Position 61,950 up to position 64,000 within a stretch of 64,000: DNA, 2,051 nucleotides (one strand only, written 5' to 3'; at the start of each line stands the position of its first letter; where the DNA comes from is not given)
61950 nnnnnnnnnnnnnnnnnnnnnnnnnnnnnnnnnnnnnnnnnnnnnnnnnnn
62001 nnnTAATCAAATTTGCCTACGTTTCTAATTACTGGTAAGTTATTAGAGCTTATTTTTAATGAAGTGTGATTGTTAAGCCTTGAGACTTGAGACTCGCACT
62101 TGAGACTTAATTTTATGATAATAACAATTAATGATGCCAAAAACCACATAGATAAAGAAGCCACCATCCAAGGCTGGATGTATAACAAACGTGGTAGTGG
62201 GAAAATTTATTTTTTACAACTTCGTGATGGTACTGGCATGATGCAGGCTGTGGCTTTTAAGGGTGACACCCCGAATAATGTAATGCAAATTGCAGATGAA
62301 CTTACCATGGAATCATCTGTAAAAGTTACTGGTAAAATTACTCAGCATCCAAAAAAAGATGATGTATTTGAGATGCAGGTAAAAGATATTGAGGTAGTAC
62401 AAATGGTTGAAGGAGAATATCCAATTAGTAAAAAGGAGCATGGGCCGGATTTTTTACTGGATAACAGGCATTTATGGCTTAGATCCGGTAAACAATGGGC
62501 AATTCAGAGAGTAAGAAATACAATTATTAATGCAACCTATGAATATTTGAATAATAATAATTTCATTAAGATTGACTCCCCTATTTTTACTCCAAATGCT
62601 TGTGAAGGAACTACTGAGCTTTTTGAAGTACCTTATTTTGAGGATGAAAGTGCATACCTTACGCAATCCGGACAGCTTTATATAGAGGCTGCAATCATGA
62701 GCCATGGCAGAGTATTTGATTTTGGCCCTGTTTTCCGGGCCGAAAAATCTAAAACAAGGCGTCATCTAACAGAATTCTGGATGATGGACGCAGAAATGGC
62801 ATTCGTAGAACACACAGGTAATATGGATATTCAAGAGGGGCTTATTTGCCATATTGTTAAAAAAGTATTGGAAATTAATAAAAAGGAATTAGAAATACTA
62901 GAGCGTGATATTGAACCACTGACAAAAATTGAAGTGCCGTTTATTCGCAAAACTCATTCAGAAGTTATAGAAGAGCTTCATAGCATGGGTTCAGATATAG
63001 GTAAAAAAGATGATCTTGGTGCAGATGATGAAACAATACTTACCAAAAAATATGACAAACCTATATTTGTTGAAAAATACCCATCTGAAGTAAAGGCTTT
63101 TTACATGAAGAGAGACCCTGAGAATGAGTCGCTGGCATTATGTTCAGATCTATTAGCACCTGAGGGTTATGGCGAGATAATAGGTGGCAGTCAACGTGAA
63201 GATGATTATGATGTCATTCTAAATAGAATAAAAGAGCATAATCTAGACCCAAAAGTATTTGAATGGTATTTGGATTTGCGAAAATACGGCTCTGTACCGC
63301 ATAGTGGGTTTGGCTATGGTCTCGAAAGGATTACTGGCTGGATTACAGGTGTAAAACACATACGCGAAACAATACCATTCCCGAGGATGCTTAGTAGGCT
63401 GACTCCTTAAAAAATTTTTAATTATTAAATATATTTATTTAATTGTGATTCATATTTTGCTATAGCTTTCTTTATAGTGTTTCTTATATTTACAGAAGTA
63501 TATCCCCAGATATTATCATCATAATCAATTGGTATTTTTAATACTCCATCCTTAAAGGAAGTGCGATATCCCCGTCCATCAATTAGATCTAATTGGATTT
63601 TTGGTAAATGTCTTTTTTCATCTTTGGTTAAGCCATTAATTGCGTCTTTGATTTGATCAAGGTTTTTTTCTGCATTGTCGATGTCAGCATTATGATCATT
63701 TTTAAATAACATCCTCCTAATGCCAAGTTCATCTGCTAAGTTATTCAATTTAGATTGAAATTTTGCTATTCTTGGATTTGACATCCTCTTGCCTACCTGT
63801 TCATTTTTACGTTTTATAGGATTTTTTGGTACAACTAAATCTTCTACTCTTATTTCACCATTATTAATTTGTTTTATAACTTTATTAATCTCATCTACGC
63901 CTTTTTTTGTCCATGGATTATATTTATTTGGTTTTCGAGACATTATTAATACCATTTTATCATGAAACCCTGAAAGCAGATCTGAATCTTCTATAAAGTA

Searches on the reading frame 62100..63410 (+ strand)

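Call 6: search_protein_families(library=pfam, proteins=[window:62100-63410:+], max_evalue=0.001)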
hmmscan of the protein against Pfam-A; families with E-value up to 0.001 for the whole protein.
window:62100-63410:+ (436 aa): 2 families
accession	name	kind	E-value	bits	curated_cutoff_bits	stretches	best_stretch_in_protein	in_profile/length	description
PF00152.25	tRNA-synt_2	-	1.1e-73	248.5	25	1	117-430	3-307/308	tRNA synthetases class II (D, K and N)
PF01336.31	tRNA_anti-codon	-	1.4e-17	63.8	27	1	22-100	2-75/75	OB-fold nucleic acid binding domain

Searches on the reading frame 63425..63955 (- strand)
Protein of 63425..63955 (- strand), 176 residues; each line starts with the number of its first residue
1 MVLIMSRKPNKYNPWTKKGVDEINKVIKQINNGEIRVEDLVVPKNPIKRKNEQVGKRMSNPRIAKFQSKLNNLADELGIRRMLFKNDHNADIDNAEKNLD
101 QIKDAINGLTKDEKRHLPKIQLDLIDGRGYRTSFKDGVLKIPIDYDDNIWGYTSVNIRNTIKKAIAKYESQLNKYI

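Call 40: search_protein_families(library=pfam, proteins=[window:63425-63955:-], max_evalue=0.0001)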
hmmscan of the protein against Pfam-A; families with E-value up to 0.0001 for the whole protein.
window:63425-63955:- (176 aa): 0 families

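Call 54: find_encoding_contigs(protein=window:63425-63955:-, flank=10000, max_places=4)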
Protein window:63425-63955:- (176 aa): no gene with exactly this product is on record in the collection.
